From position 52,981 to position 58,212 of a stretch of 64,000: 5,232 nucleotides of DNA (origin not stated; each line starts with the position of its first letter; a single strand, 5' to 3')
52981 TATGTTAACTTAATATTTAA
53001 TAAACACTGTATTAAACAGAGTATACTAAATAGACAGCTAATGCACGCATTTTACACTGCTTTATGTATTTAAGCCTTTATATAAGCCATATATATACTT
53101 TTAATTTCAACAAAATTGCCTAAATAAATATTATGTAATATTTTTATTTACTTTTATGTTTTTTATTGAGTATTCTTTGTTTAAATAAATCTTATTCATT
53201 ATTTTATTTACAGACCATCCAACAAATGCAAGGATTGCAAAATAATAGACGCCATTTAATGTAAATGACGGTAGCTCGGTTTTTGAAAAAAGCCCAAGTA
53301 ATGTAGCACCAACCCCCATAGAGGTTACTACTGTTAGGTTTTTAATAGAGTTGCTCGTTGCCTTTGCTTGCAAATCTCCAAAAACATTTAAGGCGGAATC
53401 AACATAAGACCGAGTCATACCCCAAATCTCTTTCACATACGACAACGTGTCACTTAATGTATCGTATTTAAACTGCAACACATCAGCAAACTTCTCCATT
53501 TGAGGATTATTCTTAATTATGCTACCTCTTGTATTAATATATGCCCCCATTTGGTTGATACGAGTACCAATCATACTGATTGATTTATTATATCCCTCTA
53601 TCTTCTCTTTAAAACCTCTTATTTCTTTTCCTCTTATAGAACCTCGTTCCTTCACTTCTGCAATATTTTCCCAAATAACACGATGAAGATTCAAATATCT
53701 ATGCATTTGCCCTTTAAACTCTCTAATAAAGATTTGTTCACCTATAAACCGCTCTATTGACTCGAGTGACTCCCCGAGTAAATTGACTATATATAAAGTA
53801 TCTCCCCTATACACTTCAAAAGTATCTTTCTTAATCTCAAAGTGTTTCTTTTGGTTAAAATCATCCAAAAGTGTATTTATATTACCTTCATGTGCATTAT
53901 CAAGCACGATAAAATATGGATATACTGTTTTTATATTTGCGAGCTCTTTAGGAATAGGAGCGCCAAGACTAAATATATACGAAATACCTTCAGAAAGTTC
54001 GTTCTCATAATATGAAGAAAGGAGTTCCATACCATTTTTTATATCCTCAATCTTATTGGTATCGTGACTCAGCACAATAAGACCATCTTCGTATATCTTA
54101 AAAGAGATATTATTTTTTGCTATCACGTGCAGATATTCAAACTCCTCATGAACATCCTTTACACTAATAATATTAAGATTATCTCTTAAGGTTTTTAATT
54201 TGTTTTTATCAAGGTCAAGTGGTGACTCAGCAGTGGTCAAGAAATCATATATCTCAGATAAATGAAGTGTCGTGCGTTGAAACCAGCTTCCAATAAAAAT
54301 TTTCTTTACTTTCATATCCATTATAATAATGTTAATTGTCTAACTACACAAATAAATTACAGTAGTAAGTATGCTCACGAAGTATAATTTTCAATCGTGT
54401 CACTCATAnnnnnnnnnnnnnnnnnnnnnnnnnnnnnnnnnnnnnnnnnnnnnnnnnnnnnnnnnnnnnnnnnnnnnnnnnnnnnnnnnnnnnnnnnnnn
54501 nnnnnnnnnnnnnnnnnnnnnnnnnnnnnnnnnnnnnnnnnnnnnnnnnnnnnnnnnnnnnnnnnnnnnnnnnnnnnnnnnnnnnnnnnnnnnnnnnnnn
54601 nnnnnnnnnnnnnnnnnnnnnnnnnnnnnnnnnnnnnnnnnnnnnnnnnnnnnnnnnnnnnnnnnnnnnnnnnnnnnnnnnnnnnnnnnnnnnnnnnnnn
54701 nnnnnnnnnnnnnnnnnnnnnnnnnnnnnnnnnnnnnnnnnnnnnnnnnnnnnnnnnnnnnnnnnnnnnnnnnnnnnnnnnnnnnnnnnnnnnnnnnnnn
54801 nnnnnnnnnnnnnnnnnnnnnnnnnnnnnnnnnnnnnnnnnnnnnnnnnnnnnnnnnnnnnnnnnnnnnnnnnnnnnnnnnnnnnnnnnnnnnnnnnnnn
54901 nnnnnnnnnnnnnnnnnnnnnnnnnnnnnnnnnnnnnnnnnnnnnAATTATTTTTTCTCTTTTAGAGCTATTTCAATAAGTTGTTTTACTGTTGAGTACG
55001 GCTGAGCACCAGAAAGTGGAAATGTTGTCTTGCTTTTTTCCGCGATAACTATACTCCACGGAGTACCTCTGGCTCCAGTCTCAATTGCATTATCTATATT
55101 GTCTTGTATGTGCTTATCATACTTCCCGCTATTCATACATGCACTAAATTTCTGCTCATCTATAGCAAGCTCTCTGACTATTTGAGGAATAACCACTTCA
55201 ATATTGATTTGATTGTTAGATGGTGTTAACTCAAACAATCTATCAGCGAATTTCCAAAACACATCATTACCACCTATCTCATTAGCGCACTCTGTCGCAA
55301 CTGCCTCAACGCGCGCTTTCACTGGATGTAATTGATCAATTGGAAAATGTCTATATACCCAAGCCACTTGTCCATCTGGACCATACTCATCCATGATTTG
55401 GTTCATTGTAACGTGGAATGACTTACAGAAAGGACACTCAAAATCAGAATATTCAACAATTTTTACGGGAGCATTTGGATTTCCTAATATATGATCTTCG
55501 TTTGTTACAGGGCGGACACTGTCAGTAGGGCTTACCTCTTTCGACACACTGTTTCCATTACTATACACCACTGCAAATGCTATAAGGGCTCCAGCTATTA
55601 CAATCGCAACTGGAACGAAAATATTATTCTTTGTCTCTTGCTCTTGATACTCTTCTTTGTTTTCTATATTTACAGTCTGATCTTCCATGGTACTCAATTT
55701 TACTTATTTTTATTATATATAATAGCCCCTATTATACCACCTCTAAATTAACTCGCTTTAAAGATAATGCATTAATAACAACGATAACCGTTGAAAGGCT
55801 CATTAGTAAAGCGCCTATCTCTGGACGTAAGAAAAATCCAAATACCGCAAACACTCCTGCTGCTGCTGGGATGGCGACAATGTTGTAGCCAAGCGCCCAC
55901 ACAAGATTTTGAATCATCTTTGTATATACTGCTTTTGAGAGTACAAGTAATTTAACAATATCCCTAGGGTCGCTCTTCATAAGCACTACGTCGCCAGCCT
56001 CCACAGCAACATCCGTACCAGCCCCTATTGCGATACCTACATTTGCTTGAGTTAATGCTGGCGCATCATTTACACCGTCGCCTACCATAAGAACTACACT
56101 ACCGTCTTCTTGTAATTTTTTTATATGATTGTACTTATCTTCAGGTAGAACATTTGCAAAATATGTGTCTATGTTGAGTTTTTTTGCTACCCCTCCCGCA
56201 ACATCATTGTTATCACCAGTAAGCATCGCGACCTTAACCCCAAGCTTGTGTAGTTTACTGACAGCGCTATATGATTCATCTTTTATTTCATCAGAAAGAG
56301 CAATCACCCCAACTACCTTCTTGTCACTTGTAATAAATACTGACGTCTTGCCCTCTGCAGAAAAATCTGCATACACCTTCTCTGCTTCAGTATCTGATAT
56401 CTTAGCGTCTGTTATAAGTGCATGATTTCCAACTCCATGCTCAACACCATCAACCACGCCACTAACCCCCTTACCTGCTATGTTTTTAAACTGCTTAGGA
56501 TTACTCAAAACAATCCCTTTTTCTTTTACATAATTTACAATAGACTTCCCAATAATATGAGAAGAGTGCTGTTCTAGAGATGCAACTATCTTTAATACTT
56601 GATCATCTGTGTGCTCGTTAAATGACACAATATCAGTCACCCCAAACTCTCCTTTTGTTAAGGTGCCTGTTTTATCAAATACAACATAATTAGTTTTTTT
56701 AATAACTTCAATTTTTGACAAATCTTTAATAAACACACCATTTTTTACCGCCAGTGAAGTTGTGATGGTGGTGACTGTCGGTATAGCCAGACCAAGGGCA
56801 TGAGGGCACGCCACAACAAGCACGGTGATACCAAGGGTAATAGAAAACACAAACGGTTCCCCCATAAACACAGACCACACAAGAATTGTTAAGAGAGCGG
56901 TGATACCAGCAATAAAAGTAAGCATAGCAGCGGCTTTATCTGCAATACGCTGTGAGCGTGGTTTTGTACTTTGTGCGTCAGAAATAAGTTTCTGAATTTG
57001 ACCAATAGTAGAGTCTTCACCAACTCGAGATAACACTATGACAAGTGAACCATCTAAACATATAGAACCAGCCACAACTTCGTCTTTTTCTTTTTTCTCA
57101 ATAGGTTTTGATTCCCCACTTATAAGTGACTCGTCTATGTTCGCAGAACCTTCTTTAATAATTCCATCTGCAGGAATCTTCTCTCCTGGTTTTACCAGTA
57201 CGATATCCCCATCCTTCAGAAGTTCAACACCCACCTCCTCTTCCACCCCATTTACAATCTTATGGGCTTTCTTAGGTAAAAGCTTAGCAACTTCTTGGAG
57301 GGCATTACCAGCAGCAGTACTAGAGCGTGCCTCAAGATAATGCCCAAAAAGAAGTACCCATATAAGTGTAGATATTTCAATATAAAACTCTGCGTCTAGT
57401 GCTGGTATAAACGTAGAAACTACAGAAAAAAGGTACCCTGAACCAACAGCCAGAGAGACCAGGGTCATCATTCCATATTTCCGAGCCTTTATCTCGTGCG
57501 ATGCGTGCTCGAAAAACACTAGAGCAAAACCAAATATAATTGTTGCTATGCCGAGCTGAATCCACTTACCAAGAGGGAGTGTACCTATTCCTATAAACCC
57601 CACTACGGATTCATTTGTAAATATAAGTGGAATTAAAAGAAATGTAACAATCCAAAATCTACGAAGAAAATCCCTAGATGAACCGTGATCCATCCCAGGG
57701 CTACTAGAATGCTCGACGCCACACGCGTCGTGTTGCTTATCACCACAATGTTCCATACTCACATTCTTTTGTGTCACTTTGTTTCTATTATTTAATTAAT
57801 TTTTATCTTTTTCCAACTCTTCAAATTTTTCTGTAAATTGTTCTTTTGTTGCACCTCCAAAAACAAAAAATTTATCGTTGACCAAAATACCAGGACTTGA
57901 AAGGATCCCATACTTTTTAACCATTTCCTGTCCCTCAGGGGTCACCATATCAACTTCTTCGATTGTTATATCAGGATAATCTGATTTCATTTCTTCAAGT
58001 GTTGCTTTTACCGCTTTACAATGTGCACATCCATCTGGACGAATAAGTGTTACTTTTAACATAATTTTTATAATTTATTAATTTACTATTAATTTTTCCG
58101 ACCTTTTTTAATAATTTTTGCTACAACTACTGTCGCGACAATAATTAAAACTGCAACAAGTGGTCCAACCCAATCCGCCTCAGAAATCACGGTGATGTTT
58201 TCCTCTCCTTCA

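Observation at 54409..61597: CsoR-headed copper / thiol-redox super-operon with an unusual gene set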

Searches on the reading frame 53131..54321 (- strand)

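Call 34: search_protein_families(library=pfam, proteins=[window:53131-54321:-], max_evalue=10)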
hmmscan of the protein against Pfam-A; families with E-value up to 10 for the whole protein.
window:53131-54321:- (396 aa): 3 families
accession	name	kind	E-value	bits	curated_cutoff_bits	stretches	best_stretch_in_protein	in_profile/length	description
PF01544.23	CorA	-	0.018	14.8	27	1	283-343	191-251/292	CorA-like Mg2+ transporter protein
PF11286.13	DUF3087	-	0.06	13.2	23.4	1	331-382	27-78/165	Protein of unknown function (DUF3087)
PF21693.2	SWT1_3rd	-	0.39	11.3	27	1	58-105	2-49/117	Transcriptional protein SWT1, C-terminal domain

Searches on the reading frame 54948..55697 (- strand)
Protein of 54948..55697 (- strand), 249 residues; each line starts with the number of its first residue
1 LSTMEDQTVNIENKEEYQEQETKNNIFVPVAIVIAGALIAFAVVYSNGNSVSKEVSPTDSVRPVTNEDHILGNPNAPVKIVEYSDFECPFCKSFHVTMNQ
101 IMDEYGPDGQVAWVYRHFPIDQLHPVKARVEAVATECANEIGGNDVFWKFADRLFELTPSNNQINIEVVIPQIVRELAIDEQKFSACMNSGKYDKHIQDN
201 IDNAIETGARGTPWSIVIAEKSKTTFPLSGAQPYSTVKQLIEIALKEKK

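Call 3: search_protein_families(library=pfam, proteins=[window:54948-55697:-], max_evalue=0.01)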
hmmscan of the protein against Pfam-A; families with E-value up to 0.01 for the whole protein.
window:54948-55697:- (249 aa): 4 families
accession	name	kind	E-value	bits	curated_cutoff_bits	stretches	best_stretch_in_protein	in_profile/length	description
PF13462.12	Thioredoxin_4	-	1.9e-22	80.6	23.2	1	66-221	3-148/165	Thioredoxin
PF01323.26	DSBA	-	3.3e-16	60.1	25.6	1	80-241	2-190/191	DSBA-like thioredoxin domain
PF13098.12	Thioredoxin_2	-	0.00045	21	27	1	80-240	9-103/104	Thioredoxin-like domain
PF18400.7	Thioredoxin_12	-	0.00048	20.5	26.1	1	64-119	130-183/190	Thioredoxin-like domain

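Call 4: search_protein_families(library=ncbifam, proteins=[window:54948-55697:-], max_evalue=0.01)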
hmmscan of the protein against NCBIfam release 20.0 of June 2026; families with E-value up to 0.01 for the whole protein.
window:54948-55697:- (249 aa): 2 families
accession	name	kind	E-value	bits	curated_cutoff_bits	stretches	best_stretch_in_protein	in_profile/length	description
NF041057.1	Rcas_1661_fam_Se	equivalog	6.7e-25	88.1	190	1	65-242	77-245/247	Rcas_1661 family thioredoxin-like (seleno)lipoprotein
NF008657.0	PRK11657.1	equivalog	0.0096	15.2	124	0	72-95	113-136/251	thiol:disulfide interchange protein DsbG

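Call 52: search_solved_structures(query=window:54948-55697:-, max_evalue=0.001)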
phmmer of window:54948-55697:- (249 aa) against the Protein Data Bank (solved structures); distinct sequences matched with E-value up to 0.001: 12.
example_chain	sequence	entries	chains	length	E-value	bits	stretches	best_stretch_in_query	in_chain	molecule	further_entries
4n30_A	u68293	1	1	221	1.4e-13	54.4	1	69-241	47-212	Protein disulfide isomerase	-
3f4r_A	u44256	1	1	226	1.5e-12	51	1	53-214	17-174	Putative uncharacterized protein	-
3f4s_A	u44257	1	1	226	3.6e-12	49.7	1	53-200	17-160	Putative uncharacterized protein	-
4pwp_A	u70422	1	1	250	2.6e-11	46.9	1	66-247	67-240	DsbA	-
3f4t_A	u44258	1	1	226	3.1e-11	46.7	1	53-203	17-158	Putative uncharacterized protein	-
4pwo_A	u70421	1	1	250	8.8e-11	45.2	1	67-247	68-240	DsbA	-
7unn_A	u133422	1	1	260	9.9e-11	45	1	67-247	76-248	Thioredoxin domain-containing protein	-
3eu3_A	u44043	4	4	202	9.3e-10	41.8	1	60-185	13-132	BdbD | Disulfide bond formation protein D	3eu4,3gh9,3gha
7uno_A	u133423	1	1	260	2e-09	40.7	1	67-247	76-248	Thioredoxin domain-containing protein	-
3gyk_A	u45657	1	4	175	1.7e-08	37.7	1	69-217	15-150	27kDa outer membrane protein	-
1z6m_A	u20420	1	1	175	0.00028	23.9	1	54-119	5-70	conserved hypothetical protein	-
6eez_A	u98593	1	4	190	0.00039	23.4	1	71-217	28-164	DsbA-like disulfide oxidoreductase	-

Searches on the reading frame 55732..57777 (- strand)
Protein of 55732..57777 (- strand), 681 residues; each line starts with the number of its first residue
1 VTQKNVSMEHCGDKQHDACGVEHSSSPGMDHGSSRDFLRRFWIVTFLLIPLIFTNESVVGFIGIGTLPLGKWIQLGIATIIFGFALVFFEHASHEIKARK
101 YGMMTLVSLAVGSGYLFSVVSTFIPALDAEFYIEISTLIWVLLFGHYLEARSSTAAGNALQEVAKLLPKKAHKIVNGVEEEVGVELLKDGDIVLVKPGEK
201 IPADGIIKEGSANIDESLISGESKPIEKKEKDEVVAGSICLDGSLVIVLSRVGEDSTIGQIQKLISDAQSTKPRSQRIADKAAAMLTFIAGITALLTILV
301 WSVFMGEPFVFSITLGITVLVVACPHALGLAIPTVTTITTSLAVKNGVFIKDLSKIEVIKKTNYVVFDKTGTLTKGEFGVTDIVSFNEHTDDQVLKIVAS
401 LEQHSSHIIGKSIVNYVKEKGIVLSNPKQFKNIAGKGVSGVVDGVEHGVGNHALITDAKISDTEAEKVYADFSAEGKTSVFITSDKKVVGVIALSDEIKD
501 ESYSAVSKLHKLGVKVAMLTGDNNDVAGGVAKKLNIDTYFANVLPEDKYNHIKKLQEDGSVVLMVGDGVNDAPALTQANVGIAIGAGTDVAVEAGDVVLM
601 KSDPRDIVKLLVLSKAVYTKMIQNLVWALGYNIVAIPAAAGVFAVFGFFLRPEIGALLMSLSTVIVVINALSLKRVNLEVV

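Call 3: search_protein_families(library=pfam, proteins=[window:55732-57777:-], max_evalue=0.01)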
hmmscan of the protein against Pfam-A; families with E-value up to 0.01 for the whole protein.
window:55732-57777:- (681 aa): 4 families
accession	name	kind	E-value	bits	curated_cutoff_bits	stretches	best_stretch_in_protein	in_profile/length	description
PF00122.25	E1-E2_ATPase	-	9.1e-51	172.4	28.1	1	165-343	1-178/181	E1-E2 ATPase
PF00702.32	Hydrolase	-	7.7e-33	114.9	26.4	1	365-578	4-190/191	haloacid dehalogenase-like hydrolase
PF08282.18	Hydrolase_3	-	1.7e-05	25.1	20.9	1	552-602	196-246/255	haloacid dehalogenase-like hydrolase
PF13419.12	HAD_2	-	0.0023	18.5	23.8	1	500-580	82-173/178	Haloacid dehalogenase-like hydrolase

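Call 4: search_protein_families(library=ncbifam, proteins=[window:55732-57777:-], max_evalue=0.01)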
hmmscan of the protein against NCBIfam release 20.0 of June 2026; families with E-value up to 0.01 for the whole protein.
window:55732-57777:- (681 aa): 27 families (the best 25 are shown)
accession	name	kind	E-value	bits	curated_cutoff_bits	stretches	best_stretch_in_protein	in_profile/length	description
TIGR01525.1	ATPase-IB_hvy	subfamily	1.9e-173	578.3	346.25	1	103-673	1-560/560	heavy metal translocating P-type ATPase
TIGR01511.1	ATPase-IB1_Cu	subfamily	8.3e-169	562.9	397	1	87-674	4-542/542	copper-translocating P-type ATPase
NF007952.0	PRK10671.1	equivalog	7.8e-129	431.2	1316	1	71-676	222-834/838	copper-exporting P-type ATPase CopA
TIGR01512.1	ATPase-IB2_Cd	subfamily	1.4e-111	373.7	313.5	2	123-424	9-290/494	cadmium family heavy metal-translocating P-type ATPase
NF008262.1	PRK11033.1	equivalog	7.3e-111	371.8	1005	1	126-675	189-729/731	zinc/cadmium/mercury/lead-transporting ATPase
NF033775.1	P_type_ZntA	exception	3.1e-96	323.3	1240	1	134-675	202-730/732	Zn(II)/Cd(II)/Pb(II) translocating P-type ATPase ZntA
TIGR01494.1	ATPase_P-type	subfamily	6.1e-87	292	62.3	1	138-645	2-466/478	HAD-IC family P-type ATPase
TIGR01647.1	ATPase-IIIA_H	equivalog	1.6e-59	201.9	615.5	2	139-538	62-483/755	plasma-membrane proton-efflux P-type ATPase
TIGR01497.1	kdpB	equivalog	9.4e-57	192.5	527.9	1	137-617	71-566/675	potassium-transporting ATPase subunit KdpB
NF010609.0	PRK14010.1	equivalog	1.8e-48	165.2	1323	1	116-617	54-561/673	K(+)-transporting ATPase subunit B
TIGR01517.1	ATPase-IIB_Ca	equivalog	3.3e-48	164.5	507.05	3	170-398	157-396/882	calcium-translocating P-type ATPase, PMCA-type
TIGR01522.1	ATPase-IIA2_Ca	equivalog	5.8e-45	153.4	798.3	3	118-388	71-345/854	calcium-transporting P-type ATPase, PMR1-type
TIGR01116.1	ATPase-IIA1_Ca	equivalog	5.2e-41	140.6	703.4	2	484-633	453-617/799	calcium-translocating P-type ATPase, SERCA-type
TIGR01106.1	ATPase-IIC_X-K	subfamily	1.4e-33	115.9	946.1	2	139-387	115-369/997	Na,H/K antiporter P-type ATPase subunit alpha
TIGR01523.1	ATPase-IID_K-Na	equivalog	1.6e-29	102.2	645.05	3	541-667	673-795/997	potassium/sodium efflux P-type ATPase, fungal-type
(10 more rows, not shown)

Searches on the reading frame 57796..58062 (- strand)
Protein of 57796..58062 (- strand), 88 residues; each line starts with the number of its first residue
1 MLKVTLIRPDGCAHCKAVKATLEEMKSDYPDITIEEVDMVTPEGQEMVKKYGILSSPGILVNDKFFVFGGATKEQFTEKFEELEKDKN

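Call 3: search_protein_families(library=pfam, proteins=[window:57796-58062:-], max_evalue=0.01)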
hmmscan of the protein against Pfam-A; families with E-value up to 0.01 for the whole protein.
window:57796-58062:- (88 aa): 4 families
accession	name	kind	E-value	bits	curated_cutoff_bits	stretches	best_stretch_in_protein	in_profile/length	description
PF13192.12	Thioredoxin_3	-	5.2e-09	36.5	24.8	1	10-79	8-73/76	Thioredoxin domain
PF00462.30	Glutaredoxin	-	1.7e-06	28.6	22.9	1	8-65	5-59/60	Glutaredoxin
PF00085.26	Thioredoxin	-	6.3e-06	26.6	23.5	1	12-62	30-79/103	Thioredoxin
PF05768.20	Glrx-like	-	3.9e-05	24.3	26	1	3-75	1-71/77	Glutaredoxin-like domain (DUF836)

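Call 4: search_protein_families(library=ncbifam, proteins=[window:57796-58062:-], max_evalue=0.01)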
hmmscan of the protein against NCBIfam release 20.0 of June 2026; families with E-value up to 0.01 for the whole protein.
window:57796-58062:- (88 aa): 17 families
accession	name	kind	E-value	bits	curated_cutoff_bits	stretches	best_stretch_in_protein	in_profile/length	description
TIGR00411.1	redox_disulf_1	equivalog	2.9e-08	33.7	92.75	1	9-80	8-78/82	MJ0307 family thioredoxin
TIGR02196.1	GlrX_YruB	hypoth_equivalog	4.2e-06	27.2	88.55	1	4-66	2-61/74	glutaredoxin-like protein, YruB-family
TIGR02187.2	PDO_seleno_TRX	equivalog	2.4e-05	23.8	185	1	11-80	139-206/209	protein disulfide oxidoreductase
TIGR00412.2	redox_disulf_2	subfamily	3e-05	24.3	62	1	11-73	8-66/75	MTH895/ArsE family thioredoxin-like protein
TIGR03143.1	AhpF_homolog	hypoth_equivalog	3e-05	22.8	687.65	1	11-78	487-552/555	putative alkyl hydroperoxide reductase F subunit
TIGR02181.1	GRX_bact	equivalog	7.8e-05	22.8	90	1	9-65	6-60/80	glutaredoxin 3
NF040730.1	CxCC_doxin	equivalog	0.00018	21.2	65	1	11-64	10-62/83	thioredoxin-like (seleno)protein SaoT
TIGR02180.1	GRX_euk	equivalog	0.00019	21.6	87.25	1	11-85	8-82/84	glutaredoxin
TIGR01068.1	thioredoxin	equivalog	0.0004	20.5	96.8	1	12-63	26-76/101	thioredoxin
TIGR02194.1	GlrX_NrdH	subfamily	0.00044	20.4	85.75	1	10-64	7-57/72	glutaredoxin-like protein NrdH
TIGR03140.1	AhpF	equivalog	0.0013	17.4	502.9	1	12-84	129-199/515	alkyl hydroperoxide reductase subunit F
NF007923.0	PRK10638.1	equivalog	0.0028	17.7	129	1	1-65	1-62/83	glutaredoxin 3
NF040494.1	nitrored_ArsF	subfamily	0.0029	18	60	1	11-76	11-85/106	nitrophenyl compound nitroreductase subunit ArsF family protein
NF041212.1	Uxx_star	subfamily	0.0032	17.7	66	1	7-43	4-40/70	Uxx-star family glutaredoxin-like (seleno)protein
NF047338.1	gluta_UXX_star_3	exception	0.0041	17.2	97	1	4-43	1-40/70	UXX-star (seleno)protein family 3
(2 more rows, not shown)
